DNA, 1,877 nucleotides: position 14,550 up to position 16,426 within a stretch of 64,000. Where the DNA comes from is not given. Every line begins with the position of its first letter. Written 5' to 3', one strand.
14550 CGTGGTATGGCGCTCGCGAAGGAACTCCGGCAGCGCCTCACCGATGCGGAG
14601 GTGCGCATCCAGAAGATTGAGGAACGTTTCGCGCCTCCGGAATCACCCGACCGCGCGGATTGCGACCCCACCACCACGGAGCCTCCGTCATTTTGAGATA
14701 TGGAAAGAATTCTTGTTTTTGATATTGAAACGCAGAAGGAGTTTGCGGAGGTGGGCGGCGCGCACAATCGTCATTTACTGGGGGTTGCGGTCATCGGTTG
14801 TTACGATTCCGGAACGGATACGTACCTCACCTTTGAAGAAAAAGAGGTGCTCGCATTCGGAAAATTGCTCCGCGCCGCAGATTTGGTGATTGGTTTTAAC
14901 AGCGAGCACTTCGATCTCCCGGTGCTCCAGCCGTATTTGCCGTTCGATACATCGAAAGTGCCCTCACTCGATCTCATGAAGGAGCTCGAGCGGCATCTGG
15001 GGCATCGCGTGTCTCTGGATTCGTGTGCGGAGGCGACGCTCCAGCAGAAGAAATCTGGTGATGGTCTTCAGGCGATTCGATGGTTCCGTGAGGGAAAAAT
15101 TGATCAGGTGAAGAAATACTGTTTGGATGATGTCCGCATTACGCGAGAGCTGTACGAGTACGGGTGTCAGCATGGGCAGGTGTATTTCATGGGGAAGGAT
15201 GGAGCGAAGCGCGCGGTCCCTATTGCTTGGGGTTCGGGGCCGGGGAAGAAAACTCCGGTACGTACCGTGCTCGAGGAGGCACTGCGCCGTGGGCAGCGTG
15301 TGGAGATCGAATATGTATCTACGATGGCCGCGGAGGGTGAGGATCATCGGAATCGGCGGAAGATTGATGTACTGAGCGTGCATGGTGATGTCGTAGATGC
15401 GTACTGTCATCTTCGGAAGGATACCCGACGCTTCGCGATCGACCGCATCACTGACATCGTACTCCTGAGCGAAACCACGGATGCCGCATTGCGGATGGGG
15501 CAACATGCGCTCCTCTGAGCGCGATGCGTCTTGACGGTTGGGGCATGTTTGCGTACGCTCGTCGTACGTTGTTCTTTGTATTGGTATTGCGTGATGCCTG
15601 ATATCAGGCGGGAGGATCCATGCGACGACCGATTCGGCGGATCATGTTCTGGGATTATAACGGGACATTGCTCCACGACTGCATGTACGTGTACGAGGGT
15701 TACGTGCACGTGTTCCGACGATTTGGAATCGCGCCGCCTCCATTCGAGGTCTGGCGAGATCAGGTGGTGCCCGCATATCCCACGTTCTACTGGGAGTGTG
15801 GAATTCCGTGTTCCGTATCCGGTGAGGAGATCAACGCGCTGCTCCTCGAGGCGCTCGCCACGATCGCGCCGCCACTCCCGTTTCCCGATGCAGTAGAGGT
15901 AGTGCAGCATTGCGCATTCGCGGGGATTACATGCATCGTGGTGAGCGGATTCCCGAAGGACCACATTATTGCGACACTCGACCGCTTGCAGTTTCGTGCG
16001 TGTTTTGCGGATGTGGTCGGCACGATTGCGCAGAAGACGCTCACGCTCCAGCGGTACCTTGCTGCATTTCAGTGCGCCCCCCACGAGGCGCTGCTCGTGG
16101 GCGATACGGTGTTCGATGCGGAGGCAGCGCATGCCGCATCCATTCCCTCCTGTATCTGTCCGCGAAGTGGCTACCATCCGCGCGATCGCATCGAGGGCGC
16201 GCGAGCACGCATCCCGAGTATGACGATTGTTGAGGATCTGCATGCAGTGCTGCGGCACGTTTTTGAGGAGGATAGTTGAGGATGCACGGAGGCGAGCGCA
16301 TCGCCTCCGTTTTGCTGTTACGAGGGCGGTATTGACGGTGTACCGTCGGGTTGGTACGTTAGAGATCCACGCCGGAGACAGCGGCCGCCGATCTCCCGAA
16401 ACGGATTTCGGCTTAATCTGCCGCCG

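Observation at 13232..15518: DEDDy 3'-5' exonuclease fused to a WYL domain, tightly linked to xseA-xseB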

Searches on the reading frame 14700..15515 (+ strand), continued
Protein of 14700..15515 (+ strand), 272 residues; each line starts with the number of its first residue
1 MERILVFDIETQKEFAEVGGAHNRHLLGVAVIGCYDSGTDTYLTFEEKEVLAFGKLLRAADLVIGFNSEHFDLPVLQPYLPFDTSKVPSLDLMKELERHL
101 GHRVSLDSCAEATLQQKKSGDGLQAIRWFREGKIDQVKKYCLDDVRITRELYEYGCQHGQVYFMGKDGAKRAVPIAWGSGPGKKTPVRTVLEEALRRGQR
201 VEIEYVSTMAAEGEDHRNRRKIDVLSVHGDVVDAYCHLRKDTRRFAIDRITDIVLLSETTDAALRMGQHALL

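Call 51: search_protein_families(library=phrogs, proteins=[window:14700-15515:+], max_evalue=0.01)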
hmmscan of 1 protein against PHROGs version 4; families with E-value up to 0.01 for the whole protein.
window:14700-15515:+ (272 aa): 6 families
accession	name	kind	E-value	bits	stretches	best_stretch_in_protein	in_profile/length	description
phrog_403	-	DNA, RNA and nucleotide metabolism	5.4e-18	66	1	3-158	66-249/321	DNA polymerase exonuclease subunit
phrog_17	-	DNA, RNA and nucleotide metabolism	3.7e-11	42.7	1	1-154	669-823/1445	DNA polymerase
phrog_6785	-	unknown function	8.5e-08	32.4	1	189-259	28-93/396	-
phrog_1252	-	DNA, RNA and nucleotide metabolism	3.1e-05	23.7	0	5-79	55-120/663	DNA polymerase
phrog_262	-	DNA, RNA and nucleotide metabolism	0.00028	20.1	0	3-49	117-161/856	DNA polymerase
phrog_2062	-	DNA, RNA and nucleotide metabolism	0.0057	16.3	0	3-49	109-153/502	DNA polymerase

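Call 57: find_encoding_contigs(protein=P0011, flank=4000, max_places=1)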
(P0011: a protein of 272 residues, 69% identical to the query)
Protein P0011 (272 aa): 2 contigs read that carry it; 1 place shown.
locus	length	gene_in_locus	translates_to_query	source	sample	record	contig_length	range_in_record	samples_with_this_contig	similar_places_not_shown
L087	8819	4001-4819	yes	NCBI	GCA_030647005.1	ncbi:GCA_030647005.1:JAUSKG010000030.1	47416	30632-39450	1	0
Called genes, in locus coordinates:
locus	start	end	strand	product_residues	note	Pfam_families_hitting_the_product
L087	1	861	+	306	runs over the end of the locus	PF00730:HhH-GPD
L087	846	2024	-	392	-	PF00390:malic, PF03949:Malic_M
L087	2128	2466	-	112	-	-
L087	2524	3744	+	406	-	PF13742:tRNA_anti_2, PF01336:tRNA_anti-codon (weak), PF02601:Exonuc_VII_L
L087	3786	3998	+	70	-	PF02609:Exonuc_VII_S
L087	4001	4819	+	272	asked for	PF13482:RNase_H_2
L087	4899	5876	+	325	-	PF00633:HHH (faint)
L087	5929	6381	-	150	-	-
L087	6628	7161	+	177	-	PF00466:Ribosomal_L10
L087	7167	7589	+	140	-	PF16320:Ribosomal_L12_N, PF00542:Ribosomal_L12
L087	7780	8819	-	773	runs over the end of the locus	-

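Call 58: find_encoding_contigs(protein=P0002, flank=4000, max_places=1)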
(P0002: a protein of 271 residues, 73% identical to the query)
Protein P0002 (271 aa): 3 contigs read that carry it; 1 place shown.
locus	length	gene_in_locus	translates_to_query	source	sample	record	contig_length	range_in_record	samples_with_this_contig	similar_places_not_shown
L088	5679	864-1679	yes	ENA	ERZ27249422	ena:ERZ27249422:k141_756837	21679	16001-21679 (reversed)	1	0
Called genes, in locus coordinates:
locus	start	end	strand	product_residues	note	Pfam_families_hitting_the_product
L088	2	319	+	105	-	?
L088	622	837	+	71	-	PF02609:Exonuc_VII_S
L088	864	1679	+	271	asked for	PF13482:RNase_H_2, PF10108:DNA_pol_B_exo2 (faint)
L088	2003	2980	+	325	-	PF14520:HHH_5 (weak), PF00633:HHH (weak)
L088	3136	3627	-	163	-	-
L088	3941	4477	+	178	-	PF00466:Ribosomal_L10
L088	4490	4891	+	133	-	PF16320:Ribosomal_L12_N, PF00542:Ribosomal_L12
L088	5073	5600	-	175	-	-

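Call 59: find_encoding_contigs(protein=P0023, flank=4000, max_places=1)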
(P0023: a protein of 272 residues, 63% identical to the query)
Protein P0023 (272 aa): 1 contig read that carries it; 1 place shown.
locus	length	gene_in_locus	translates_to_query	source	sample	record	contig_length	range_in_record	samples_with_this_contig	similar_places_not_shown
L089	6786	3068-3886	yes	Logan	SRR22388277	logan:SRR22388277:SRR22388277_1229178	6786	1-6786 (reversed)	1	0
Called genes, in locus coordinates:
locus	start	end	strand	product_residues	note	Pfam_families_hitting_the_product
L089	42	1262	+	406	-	PF13742:tRNA_anti_2, PF02601:Exonuc_VII_L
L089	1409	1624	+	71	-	PF02609:Exonuc_VII_S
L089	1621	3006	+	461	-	PF02784:Orn_Arg_deC_N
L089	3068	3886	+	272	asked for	PF13482:RNase_H_2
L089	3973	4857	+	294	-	-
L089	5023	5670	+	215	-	PF00702:Hydrolase, PF13419:HAD_2, PF13242:Hydrolase_like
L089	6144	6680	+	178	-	PF00466:Ribosomal_L10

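Call 72: search_dna_similar(query=window:14700-15515:+, collection=phages, mode=protein, max_evalue=0.001, max_rows=15)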
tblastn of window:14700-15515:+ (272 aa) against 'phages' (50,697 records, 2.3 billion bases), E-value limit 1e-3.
Records with a match: 1; places in all: 1; records where one place covers at least 80% of the query: 0.
Best place of each record, by identity: <60% 1.
By first word of the organism name: Stenotrophomonas 1.
By host as written in the record: Stenotrophomonas rhizophila CEMTC 4565 1.
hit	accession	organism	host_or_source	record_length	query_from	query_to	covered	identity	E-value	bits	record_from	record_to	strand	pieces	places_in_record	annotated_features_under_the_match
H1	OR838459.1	Stenotrophomonas phage StenR_269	Stenotrophomonas rhizophila CEMTC 4565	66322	1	100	37%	31.4%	1e-4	49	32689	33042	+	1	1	DnaQ-like exonuclease | hypothetical protein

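Call 73: search_dna_similar(query=window:14700-15515:+, collection=plasmids, mode=protein, max_evalue=0.001, max_rows=15)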
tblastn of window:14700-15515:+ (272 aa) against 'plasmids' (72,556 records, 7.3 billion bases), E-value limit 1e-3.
Records with a match: 1; places in all: 1; records where one place covers at least 80% of the query: 0.
Best place of each record, by identity: <60% 1.
By first word of the organism name: Picosynechococcus 1.
By predicted mobility (MOB-suite, as given by PLSDB): mobilizable 1.
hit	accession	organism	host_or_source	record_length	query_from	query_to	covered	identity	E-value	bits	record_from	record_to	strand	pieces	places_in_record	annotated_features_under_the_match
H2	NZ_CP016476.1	Picosynechococcus sp. PCC 7003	cell culture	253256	4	153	55%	28.3%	3e-6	56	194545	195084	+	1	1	hypothetical protein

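Call 81: list_cluster_members(proteins=[P0142, P0145, P0159, P0161, P0197, P0212, P0204, P0218, P0173, P0121])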
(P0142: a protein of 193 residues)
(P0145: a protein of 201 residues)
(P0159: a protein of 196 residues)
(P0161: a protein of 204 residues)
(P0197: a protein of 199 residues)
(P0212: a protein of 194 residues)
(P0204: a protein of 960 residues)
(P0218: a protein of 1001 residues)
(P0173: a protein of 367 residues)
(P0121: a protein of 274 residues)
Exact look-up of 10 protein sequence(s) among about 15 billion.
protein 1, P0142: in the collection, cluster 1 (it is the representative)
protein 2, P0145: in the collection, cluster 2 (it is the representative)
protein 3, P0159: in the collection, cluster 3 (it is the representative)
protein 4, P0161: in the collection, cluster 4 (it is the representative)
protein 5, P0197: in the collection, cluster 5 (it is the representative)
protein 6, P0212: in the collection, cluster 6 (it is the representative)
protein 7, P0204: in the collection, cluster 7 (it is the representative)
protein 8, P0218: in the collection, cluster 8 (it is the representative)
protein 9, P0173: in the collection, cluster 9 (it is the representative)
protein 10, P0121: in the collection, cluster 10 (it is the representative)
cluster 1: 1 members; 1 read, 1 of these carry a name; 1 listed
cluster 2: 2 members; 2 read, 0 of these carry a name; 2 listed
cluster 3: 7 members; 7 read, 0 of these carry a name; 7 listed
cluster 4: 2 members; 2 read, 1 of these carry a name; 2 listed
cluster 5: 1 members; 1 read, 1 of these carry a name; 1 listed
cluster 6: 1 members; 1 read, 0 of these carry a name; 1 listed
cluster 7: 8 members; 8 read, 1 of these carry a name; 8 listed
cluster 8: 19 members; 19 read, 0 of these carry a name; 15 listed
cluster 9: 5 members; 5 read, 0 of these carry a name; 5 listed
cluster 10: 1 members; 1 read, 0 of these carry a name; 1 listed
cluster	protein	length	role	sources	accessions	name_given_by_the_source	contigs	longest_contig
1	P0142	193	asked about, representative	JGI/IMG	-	DEAD/DEAH box helicase domain-containing protein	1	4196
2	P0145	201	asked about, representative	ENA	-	-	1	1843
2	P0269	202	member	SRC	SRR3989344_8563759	-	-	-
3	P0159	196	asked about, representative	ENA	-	-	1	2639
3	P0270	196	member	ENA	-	-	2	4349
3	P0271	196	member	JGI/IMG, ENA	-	-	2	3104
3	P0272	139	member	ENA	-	-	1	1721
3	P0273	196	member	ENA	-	-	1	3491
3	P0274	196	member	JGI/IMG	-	-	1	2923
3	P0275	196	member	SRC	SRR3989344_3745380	-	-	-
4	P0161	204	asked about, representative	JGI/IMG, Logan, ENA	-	DEAD/DEAH box helicase domain-containing protein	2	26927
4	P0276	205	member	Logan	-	-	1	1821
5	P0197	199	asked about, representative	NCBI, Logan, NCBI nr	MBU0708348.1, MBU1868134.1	ribonuclease H-like domain-containing protein [Patescibacteria group bacterium]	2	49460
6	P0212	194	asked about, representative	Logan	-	-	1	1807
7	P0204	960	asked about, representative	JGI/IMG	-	-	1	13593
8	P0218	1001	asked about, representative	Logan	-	-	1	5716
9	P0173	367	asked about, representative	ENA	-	-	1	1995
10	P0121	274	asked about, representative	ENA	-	-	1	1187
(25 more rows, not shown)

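Call 83: search_protein_families(library=pfam, proteins=[L009:6059-8638:+, L044:3190-5964:+, L076:2546-6817:+, L077:1082-3436:+, L038:1964-4366:-], max_evalue=0.00001)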
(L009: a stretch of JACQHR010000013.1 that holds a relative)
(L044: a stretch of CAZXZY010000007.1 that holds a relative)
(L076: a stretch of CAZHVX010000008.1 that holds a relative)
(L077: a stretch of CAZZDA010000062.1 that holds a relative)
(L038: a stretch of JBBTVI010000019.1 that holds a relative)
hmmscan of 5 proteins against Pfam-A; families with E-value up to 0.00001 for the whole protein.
L009:6059-8638:+ (860 aa): 15 families
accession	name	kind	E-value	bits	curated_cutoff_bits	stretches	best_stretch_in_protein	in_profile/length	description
PF07724.20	AAA_2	-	3.9e-71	238.9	27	1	598-761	1-166/166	AAA domain (Cdc48 subfamily)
PF17871.7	AAA_lid_9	-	3.5e-35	120.5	22.8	1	341-443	1-103/104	AAA lid domain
PF10431.15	ClpB_D2-small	-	8.8e-27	93.4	21.9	1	767-847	1-81/81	C-terminal, D2-small domain, of ClpB protein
PF00004.35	AAA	-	4.4e-25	89.1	21.2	2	202-315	2-110/131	ATPase family associated with various cellular activities (AAA)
PF02861.25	Clp_N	-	1.9e-23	82.8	20.7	2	18-69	1-52/53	Clp amino terminal domain, pathogenicity island component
PF07728.20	AAA_5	-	3.6e-20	72.8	22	1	603-724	2-125/139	AAA domain (dynein-related subfamily)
PF13191.12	AAA_16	-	1e-12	49.3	32.6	1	179-280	2-142/167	AAA ATPase domain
PF13401.12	AAA_22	-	3.4e-12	47.3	27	0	604-698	9-110/130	AAA domain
PF00158.32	Sigma54_activat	-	2.2e-09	37.7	20.2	0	601-719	23-141/168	Sigma-54 interaction domain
PF20720.3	nSTAND3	-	1.6e-07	31.6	27.2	0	187-224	8-43/155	Novel STAND NTPase 3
PF01078.27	Mg_chelatase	-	2.9e-07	30.5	20.3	0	603-768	25-203/207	Magnesium chelatase, subunit ChlI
PF01695.23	IstB_IS21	-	3.4e-07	30.4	24.1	0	195-263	89-153/238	IstB-like ATP binding protein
PF13173.12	AAA_14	-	1.3e-06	28.9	27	0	605-699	7-88/129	AAA domain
PF13238.12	AAA_18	-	1.7e-06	28.9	29.4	0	203-279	3-80/128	AAA domain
PF05496.18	RuvB_N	-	5.6e-06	26.6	27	0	572-623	9-56/159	Holliday junction DNA helicase RuvB P-loop domain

L044:3190-5964:+ (925 aa): 1 family
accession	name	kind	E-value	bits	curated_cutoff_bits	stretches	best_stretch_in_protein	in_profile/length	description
PF14885.12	GHL15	-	4.7e-07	30.4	27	0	432-597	128-269/271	Hypothetical glycosyl hydrolase family 15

L076:2546-6817:+ (1424 aa): 20 families
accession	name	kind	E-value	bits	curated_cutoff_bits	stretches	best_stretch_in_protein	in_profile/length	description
PF00069.31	Pkinase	-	7.7e-46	157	31.7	1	26-270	1-254/263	Protein kinase domain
PF13424.12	TPR_12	-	4.8e-40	136.1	30.1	2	903-969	3-71/77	Tetratricopeptide repeat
PF07714.23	PK_Tyr_Ser-Thr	-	1.7e-21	77.2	23.1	1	28-268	3-249/258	Protein tyrosine and serine/threonine kinase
PF07719.23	TPR_2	-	4.7e-18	64.2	27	0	743-772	2-31/34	Tetratricopeptide repeat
PF00515.34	TPR_1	-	4.7e-17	61.4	27.8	0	904-932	2-30/34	Tetratricopeptide repeat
PF13181.12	TPR_8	-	1.8e-16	59.3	25.7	0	903-932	1-30/34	Tetratricopeptide repeat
PF13432.12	TPR_16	-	2.4e-15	57.1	32.7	0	673-735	6-63/65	Tetratricopeptide repeat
PF13176.12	TPR_7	-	1.4e-13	50.1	27.9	0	905-938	1-34/36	Tetratricopeptide repeat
PF01590.32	GAF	-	2.7e-12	47.8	22.4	1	1131-1261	5-133/133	GAF domain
PF13492.12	GAF_3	-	3.8e-12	47.2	27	1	1129-1261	3-127/129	GAF domain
PF13185.12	GAF_2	-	6.6e-11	43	28.6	1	1126-1261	2-135/136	GAF domain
PF13428.12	TPR_14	-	1.4e-10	41.2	23.5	0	705-736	3-34/44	Tetratricopeptide repeat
PF14559.12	TPR_19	-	7.2e-10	39.5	25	0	718-769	6-52/68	Tetratricopeptide repeat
PF17874.7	TPR_MalT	-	1.2e-09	38.4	45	0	722-887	20-185/336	MalT-like TPR region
PF13374.12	TPR_10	-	2.3e-09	37.4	27.5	0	904-936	3-35/42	Tetratricopeptide repeat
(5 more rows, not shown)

L077:1082-3436:+ (785 aa): 6 families
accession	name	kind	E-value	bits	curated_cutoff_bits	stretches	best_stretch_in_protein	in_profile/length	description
PF05362.19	Lon_C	-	1e-87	293.5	21.1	1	582-784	2-204/205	Lon protease (S16) C-terminal proteolytic domain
PF02190.22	LON_substr_bdg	-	4.8e-44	151.1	28.7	1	23-214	2-199/200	ATP-dependent protease La (LON) substrate-binding domain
PF00004.35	AAA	-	7.8e-26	91.5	21.2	1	364-504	1-129/131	ATPase family associated with various cellular activities (AAA)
PF22667.2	Lon_lid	-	1.1e-22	79.8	27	1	525-579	1-56/57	Lon protease AAA+ ATPase lid domain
PF13541.12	ChlI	-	3.3e-09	37.1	27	1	625-752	1-121/121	Subunit ChlI of Mg-chelatase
PF07728.20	AAA_5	-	2e-08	34.7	22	1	364-498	2-139/139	AAA domain (dynein-related subfamily)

L038:1964-4366:- (801 aa): 2 families
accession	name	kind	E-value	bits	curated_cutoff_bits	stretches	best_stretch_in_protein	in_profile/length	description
PF04389.22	Peptidase_M28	-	9.6e-30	104.2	21.3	1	587-797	1-192/193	Peptidase family M28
PF01564.23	Spermine_synth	-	4.7e-08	33.2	22.9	1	295-438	15-161/186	Spermine/spermidine synthase domain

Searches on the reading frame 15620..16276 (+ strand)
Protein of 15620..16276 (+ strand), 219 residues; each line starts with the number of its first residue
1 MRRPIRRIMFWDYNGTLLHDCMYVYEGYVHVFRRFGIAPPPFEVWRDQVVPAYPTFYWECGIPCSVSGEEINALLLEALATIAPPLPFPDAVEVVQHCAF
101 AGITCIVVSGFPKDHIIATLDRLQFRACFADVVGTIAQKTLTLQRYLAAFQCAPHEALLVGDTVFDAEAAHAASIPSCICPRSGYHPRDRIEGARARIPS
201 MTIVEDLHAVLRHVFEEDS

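Call 5: search_protein_families(library=pfam, proteins=[window:15620-16276:+], max_evalue=1)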
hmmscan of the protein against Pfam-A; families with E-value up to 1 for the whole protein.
window:15620-16276:+ (219 aa): 6 families
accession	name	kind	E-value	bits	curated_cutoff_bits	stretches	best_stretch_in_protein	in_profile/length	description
PF13419.12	HAD_2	-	3.8e-09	37.3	23.8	1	12-178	4-176/178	Haloacid dehalogenase-like hydrolase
PF00702.32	Hydrolase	-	5.3e-08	33.9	26.4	1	74-173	86-190/191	haloacid dehalogenase-like hydrolase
PF12710.13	HAD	-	2.2e-05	25.4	27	1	10-155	2-153/189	haloacid dehalogenase-like hydrolase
PF13242.12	Hydrolase_like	-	0.0003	21.1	22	1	142-207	9-72/75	HAD-hyrolase-like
PF22885.1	DUF7020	-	0.098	13.4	25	1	131-168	13-50/131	Domain of unknown function (DUF7020)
PF09288.16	UBA_3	-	0.2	12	20.4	1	106-127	16-37/55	Fungal ubiquitin-associated domain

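Call 50: search_protein_families(library=padloc, proteins=[window:15620-16276:+], max_evalue=0.01)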
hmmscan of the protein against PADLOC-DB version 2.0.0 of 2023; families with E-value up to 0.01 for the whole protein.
window:15620-16276:+ (219 aa): 0 families
